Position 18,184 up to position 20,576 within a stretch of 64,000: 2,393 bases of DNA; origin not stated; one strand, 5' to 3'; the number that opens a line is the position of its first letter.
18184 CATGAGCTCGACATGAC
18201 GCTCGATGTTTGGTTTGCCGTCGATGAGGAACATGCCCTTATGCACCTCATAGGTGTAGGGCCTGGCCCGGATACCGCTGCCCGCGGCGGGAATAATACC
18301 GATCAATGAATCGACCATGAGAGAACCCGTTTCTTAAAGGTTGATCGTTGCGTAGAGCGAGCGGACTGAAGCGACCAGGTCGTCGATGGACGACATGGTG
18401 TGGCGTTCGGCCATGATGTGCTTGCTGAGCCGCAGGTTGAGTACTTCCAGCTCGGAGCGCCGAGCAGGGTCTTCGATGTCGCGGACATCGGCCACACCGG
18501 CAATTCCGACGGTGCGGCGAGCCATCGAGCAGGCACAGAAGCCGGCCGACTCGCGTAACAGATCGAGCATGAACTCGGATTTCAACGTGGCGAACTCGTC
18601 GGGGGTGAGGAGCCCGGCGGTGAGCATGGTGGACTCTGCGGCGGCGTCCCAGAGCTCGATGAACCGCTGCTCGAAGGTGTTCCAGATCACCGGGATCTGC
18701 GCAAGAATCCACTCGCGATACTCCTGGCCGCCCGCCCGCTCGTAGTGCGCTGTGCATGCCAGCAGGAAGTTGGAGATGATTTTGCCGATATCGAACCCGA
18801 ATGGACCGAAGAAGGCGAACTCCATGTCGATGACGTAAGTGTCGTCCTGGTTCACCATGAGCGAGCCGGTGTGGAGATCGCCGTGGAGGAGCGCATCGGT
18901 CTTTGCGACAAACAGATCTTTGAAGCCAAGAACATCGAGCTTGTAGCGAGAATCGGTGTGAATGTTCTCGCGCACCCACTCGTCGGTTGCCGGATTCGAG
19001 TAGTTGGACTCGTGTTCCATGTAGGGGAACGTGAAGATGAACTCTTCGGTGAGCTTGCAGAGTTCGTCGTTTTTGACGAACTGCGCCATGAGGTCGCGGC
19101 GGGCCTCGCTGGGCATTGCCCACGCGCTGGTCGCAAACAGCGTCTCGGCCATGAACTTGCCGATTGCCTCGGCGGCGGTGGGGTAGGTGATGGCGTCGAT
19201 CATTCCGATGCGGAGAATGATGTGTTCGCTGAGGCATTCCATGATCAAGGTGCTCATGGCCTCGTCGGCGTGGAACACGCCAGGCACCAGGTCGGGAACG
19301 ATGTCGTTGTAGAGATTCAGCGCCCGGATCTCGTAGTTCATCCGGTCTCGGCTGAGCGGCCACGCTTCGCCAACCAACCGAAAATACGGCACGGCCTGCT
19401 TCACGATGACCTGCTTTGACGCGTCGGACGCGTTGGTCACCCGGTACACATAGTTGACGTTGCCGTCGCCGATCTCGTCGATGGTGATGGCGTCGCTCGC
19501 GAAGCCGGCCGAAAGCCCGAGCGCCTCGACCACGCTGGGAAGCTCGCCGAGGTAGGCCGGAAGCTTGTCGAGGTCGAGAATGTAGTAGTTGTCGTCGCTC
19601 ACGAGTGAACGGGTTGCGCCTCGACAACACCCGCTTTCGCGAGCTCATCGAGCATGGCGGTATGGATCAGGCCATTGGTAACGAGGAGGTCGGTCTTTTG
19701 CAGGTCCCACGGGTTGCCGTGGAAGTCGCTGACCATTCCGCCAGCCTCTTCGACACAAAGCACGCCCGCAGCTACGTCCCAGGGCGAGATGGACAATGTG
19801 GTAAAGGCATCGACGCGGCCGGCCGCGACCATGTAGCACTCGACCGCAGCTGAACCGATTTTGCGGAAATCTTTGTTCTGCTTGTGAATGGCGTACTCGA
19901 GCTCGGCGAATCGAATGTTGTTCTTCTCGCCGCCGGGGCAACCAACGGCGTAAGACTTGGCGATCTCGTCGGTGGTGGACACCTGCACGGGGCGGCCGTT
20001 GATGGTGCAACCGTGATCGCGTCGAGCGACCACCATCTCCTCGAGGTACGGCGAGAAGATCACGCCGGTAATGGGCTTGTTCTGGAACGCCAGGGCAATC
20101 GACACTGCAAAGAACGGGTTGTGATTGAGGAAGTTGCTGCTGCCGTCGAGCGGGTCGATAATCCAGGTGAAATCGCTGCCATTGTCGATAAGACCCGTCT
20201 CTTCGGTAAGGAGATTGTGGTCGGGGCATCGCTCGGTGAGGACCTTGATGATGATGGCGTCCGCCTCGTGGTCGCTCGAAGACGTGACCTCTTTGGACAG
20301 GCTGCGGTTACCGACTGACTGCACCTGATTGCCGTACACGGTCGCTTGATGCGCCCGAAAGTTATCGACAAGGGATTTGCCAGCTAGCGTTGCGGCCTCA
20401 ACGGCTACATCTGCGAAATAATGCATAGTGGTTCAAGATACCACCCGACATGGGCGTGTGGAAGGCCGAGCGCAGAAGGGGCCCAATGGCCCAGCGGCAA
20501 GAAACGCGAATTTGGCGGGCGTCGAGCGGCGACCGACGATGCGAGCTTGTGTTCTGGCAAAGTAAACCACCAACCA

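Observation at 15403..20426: MtnK-family kinase + nucleotidyltransferase + IMPase-family phosphatase operon feeding a GT2-GT4 fusion: a possible salvage-to-glycan activation route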

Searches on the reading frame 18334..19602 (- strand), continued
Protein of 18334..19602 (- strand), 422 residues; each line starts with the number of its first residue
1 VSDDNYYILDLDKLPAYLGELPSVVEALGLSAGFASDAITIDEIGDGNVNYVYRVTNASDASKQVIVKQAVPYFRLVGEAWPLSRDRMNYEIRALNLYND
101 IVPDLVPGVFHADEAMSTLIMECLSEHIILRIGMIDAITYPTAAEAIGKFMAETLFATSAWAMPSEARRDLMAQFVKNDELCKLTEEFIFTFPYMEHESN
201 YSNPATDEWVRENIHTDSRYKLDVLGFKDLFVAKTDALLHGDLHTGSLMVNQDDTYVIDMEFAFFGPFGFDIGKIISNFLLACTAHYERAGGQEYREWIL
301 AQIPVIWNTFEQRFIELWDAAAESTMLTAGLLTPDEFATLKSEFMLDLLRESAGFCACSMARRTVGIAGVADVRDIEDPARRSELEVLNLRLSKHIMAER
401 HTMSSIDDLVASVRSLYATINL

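Call 68: search_protein_families(library=pfam, proteins=[L033:3622-4230:+, L039:8369-8974:+], max_evalue=0.001)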
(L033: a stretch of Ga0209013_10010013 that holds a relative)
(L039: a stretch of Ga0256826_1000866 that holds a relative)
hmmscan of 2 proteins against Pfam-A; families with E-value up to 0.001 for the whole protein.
L033:3622-4230:+ (202 aa): 1 family
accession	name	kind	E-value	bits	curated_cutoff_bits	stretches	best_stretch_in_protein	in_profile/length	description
PF00596.27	Aldolase_II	-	1.6e-11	44.9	22.2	1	47-194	20-176/183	Class II Aldolase and Adducin N-terminal domain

L039:8369-8974:+ (201 aa): 1 family
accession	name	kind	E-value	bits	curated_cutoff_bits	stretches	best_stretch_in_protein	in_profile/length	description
PF00596.27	Aldolase_II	-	5.1e-12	46.5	22.2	1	48-131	20-99/183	Class II Aldolase and Adducin N-terminal domain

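Call 72: find_encoding_contigs(protein=P0047, flank=10000, max_places=1)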
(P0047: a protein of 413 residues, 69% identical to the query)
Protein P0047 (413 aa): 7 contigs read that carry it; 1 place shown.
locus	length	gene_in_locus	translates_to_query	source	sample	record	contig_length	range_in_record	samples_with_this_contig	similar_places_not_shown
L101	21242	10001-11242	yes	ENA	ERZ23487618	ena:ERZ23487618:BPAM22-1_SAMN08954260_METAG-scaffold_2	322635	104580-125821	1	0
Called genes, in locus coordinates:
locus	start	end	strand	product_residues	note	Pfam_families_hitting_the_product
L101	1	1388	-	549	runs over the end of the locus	PF00174:Oxidored_molyb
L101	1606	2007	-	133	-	-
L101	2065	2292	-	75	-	-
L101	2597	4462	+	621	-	PF06480:FtsH_ext (weak), PF13191:AAA_16 (faint), PF00004:AAA, PF07728:AAA_5 (weak), PF17862:AAA_lid_3, PF01434:Peptidase_M41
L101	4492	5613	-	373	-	PF00266:Aminotran_5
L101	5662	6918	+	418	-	PF00155:Aminotran_1_2, PF01041:DegT_DnrJ_EryC1 (weak), PF01053:Cys_Met_Meta_PP (weak)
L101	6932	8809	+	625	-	PF00561:Abhydrolase_1 (faint), PF20434:BD-FAE, PF00326:Peptidase_S9, PF01738:DLH, PF12146:Hydrolase_4 (weak)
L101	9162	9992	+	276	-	PF00459:Inositol_P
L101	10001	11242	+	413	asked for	PF01636:APH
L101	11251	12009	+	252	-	PF00483:NTP_transferase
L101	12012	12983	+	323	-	-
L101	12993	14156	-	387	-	PF13439:Glyco_transf_4, PF13579:Glyco_trans_4_4 (weak), PF00534:Glycos_transf_1 (weak), PF13692:Glyco_trans_1_4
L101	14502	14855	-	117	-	-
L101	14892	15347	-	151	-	-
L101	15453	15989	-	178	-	-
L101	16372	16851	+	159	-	PF00041:fn3 (faint), PF02018:CBM_4_9 (faint), PF16656:Pur_ac_phosph_N (faint)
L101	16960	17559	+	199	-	PF00072:Response_reg, PF00196:GerE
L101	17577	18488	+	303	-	-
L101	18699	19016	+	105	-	PF00071:Ras (weak)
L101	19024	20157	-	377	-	PF00512:HisKA, PF02518:HATPase_c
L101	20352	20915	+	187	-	-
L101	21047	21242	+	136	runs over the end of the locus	-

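Call 73: find_encoding_contigs(protein=P0110, flank=10000, max_places=1)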
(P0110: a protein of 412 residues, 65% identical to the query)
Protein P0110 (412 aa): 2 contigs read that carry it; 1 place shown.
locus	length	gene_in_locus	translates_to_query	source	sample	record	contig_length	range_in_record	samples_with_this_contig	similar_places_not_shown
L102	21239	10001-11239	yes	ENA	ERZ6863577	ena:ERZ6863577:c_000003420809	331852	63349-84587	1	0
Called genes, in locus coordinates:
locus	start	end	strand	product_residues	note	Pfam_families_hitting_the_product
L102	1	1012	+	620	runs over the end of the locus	PF06480:FtsH_ext (weak), PF00004:AAA, PF07728:AAA_5 (weak), PF17862:AAA_lid_3, PF01434:Peptidase_M41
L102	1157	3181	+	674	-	PF13487:HD_5, PF01966:HD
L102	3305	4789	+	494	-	-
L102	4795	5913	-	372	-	-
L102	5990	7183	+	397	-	PF00155:Aminotran_1_2, PF01041:DegT_DnrJ_EryC1 (weak), PF01053:Cys_Met_Meta_PP (weak)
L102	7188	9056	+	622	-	PF12146:Hydrolase_4 (weak), PF20434:BD-FAE, PF00326:Peptidase_S9, PF01738:DLH, PF07859:Abhydrolase_3 (weak)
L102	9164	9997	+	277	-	PF00459:Inositol_P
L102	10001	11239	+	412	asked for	PF01636:APH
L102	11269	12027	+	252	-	PF00483:NTP_transferase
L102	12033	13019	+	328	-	-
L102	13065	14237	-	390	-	PF13692:Glyco_trans_1_4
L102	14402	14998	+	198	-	PF00072:Response_reg, PF00196:GerE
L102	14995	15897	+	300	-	-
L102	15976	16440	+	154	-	PF00025:Arf (weak), PF00071:Ras, PF08477:Roc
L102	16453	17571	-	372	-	PF00512:HisKA (weak), PF02518:HATPase_c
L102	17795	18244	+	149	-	-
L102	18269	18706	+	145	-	-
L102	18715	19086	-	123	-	-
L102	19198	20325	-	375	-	PF00487:FA_desaturase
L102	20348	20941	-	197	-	PF00694:Aconitase_C, PF27434:LeuD_C (weak)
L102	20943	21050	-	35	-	-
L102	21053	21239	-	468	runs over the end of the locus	PF00330:Aconitase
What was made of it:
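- In L101 and L102 the triad plus GT2 and GT4 sits among housekeeping genes with no exporter within 10 kb (calls 72, 73).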

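Call 74: find_encoding_contigs(protein=P0060, flank=10000, max_places=1)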
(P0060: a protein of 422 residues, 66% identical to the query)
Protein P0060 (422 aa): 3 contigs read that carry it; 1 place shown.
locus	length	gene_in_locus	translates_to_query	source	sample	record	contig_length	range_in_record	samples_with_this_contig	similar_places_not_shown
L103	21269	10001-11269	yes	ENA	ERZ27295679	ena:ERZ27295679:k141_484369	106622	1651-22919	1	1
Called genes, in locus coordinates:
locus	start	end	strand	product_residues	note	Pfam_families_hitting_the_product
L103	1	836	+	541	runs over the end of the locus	PF02874:ATP-synt_ab_N, PF00006:ATP-synt_ab, PF06745:ATPase (weak), PF00306:ATP-synt_ab_C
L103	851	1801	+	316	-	PF00231:ATP-synt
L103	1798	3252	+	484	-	PF02874:ATP-synt_ab_N, PF00006:ATP-synt_ab, PF22919:ATP-synt_VA_C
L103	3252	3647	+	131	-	PF02823:ATP-synt_DE_N, PF00401:ATP-synt_DE (weak)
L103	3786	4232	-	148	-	PF10000:ACT_3, PF13840:ACT_7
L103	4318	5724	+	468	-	PF00282:Pyridoxal_deC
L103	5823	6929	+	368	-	PF10099:RskA_C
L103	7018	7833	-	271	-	PF03976:PPK2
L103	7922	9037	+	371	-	PF02771:Acyl-CoA_dh_N, PF02770:Acyl-CoA_dh_M, PF00441:Acyl-CoA_dh_1, PF08028:Acyl-CoA_dh_2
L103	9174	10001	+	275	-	PF00459:Inositol_P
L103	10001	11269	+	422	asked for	PF01636:APH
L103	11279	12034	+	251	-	PF00483:NTP_transferase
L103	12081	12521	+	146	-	-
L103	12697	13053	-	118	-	-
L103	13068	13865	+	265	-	PF00561:Abhydrolase_1 (faint), PF12146:Hydrolase_4 (faint)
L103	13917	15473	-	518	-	PF02706:Wzz, PF01656:CbiA, PF10609:ParA, PF13614:AAA_31 (weak)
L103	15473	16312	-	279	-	PF03808:Glyco_tran_WecG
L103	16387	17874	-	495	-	PF22842:Pel9A-like_beta_helix, PF05048:NosD (faint), PF13229:Beta_helix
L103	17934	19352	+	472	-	-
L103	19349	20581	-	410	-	-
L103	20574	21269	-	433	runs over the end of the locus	PF04932:Wzy_C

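Call 75: find_encoding_contigs(protein=P0022, flank=10000, max_places=1)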
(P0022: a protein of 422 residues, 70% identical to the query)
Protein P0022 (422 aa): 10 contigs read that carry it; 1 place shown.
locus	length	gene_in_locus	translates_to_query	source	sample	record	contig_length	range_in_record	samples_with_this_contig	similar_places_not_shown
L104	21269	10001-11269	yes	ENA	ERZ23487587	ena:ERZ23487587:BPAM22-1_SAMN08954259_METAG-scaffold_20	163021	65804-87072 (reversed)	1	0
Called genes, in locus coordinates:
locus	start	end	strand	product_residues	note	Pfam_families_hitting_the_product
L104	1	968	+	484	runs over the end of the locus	PF02874:ATP-synt_ab_N, PF00006:ATP-synt_ab, PF22919:ATP-synt_VA_C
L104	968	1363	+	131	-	PF02823:ATP-synt_DE_N, PF00401:ATP-synt_DE (weak)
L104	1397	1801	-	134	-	PF10000:ACT_3, PF13840:ACT_7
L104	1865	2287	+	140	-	-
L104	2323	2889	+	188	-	PF11716:MDMPI_N (weak), PF12867:DinB_2 (weak)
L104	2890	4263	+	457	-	PF00282:Pyridoxal_deC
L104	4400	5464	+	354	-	PF10099:RskA_C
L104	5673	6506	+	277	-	PF08450:SGL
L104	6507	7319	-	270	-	PF03976:PPK2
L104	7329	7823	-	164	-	PF04893:Yip1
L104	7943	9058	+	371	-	PF02771:Acyl-CoA_dh_N, PF02770:Acyl-CoA_dh_M, PF00441:Acyl-CoA_dh_1, PF08028:Acyl-CoA_dh_2 (weak)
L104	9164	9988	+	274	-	PF00459:Inositol_P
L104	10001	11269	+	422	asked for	PF01636:APH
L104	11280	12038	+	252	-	PF00483:NTP_transferase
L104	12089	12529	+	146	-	-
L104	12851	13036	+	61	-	-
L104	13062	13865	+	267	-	PF00561:Abhydrolase_1 (faint), PF12146:Hydrolase_4 (faint)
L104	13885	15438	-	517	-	PF02706:Wzz, PF01656:CbiA, PF09140:MipZ (faint), PF10609:ParA, PF13614:AAA_31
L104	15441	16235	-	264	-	PF03808:Glyco_tran_WecG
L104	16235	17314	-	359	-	PF01073:3Beta_HSD, PF01370:Epimerase, PF02719:Polysacc_synt_2, PF04321:RmlD_sub_bind, PF07993:NAD_binding_4, PF16363:GDP_Man_Dehyd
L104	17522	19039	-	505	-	PF05048:NosD (faint), PF13229:Beta_helix (weak)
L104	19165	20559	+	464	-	-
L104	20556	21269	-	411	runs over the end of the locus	PF01943:Polysacc_synt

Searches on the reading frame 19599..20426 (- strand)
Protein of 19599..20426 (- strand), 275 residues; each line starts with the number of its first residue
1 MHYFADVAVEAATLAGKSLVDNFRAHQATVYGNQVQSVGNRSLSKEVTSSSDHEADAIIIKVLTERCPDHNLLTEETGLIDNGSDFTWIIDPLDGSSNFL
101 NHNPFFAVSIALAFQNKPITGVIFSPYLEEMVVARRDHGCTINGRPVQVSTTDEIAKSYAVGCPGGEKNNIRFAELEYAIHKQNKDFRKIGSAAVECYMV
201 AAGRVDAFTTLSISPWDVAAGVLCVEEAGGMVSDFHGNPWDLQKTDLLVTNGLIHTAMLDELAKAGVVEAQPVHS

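Call 3: search_protein_families(library=pfam, proteins=[window:19599-20426:-])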
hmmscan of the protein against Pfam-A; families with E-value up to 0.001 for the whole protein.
window:19599-20426:- (275 aa): 1 family
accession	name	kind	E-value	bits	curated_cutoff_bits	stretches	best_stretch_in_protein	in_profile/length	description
PF00459.30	Inositol_P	-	6.1e-58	196.9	27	1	3-260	4-264/271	Inositol monophosphatase family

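Call 4: search_protein_families(library=ncbifam, proteins=[window:19599-20426:-])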
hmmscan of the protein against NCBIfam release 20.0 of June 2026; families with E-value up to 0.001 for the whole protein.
window:19599-20426:- (275 aa): 7 families
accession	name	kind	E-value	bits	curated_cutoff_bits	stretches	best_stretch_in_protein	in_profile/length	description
NF008027.1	PRK10757.1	equivalog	9.6e-45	152.6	332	1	1-263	1-258/267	inositol-1-monophosphatase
TIGR02067.1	his_9_HisN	equivalog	3.3e-43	148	275.15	1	6-262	3-251/252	histidinol-phosphatase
NF009321.0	PRK12676.1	equivalog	2.7e-41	141.4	264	1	36-262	32-262/264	bifunctional fructose-bisphosphatase/inositol-phosphate phosphatase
TIGR01331.1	bisphos_cysQ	equivalog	5.4e-27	95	228.8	1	37-248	25-240/250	3'(2'),5'-bisphosphate nucleotidase CysQ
NF008182.0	PRK10931.1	equivalog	5.6e-18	64.9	379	1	38-247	28-235/246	3'(2'),5'-bisphosphate nucleotidase CysQ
NF010678.0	PRK14076.1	equivalog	6.7e-18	64.9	493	1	49-259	43-280/570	bifunctional NADP phosphatase/NAD kinase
TIGR01330.1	bisphos_HAL2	equivalog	3.9e-15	55.6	267.05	1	216-261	296-341/359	3'(2'),5'-bisphosphate nucleotidase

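Call 35: search_solved_structures(query=window:19599-20426:-, max_evalue=1e-20)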
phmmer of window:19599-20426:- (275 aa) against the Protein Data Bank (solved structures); distinct sequences matched with E-value up to 1e-20: 23.
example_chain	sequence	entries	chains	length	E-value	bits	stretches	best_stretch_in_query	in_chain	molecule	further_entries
5zhh_A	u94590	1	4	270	4.4e-43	150.8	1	4-259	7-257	Inositol-1-monophosphatase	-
6ib7_A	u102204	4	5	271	1.1e-41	146.1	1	1-259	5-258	Inositol-1-monophosphatase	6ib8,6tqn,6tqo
6tqn_T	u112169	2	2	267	1.2e-41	146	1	1-259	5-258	Inositol monophosphatase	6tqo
2qfl_A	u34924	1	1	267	2.8e-41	144.8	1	1-259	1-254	Inositol-1-monophosphatase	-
2p3n_A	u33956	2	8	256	3.1e-39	138.1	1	26-259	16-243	Inositol-1-monophosphatase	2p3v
9j90_B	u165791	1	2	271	2.6e-37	131.9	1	35-259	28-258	Nus factor SuhB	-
8wdq_A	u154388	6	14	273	2.6e-37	131.8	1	35-259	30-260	Nus factor SuhB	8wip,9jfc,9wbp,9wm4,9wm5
9vep_A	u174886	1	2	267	8.7e-37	130.1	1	1-260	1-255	Inositol-1-monophosphatase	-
3luz_A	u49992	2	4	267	4.8e-35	124.4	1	6-256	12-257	Extragenic suppressor protein suhB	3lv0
2pcr_A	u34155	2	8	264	5.4e-34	121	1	5-260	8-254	Inositol-1-monophosphatase | Fructose-1,6-bisphosphatase/inositol-1-monophosphatase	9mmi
7vce_A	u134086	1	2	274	3.5e-32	115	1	41-254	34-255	Inositol monophosphatase 1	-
1awb_A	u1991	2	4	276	3.6e-32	115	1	41-254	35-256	MYO-INOSITOL MONOPHOSPHATASE | INOSITOL MONOPHOSPHATASE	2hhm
1ima_A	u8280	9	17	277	3.6e-32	115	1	41-254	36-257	INOSITOL MONOPHOSPHATASE | INOSITOL MONOPHOSPHATASE 1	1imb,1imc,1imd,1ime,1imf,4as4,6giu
6zk0_AAA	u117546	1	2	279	3.7e-32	115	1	41-254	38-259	Inositol monophosphatase 1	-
2bji_A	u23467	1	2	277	6.8e-31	110.8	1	41-250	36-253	INOSITOL-1(OR 4)-MONOPHOSPHATASE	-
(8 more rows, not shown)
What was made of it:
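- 19599..20426 (-): First gene of the cassette: an IMPase-family phosphatase, 275 aa. Its stop overlaps the kinase start. The best solved relatives are IMPase/SuhB proteins at E 4e-43 (call 35).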
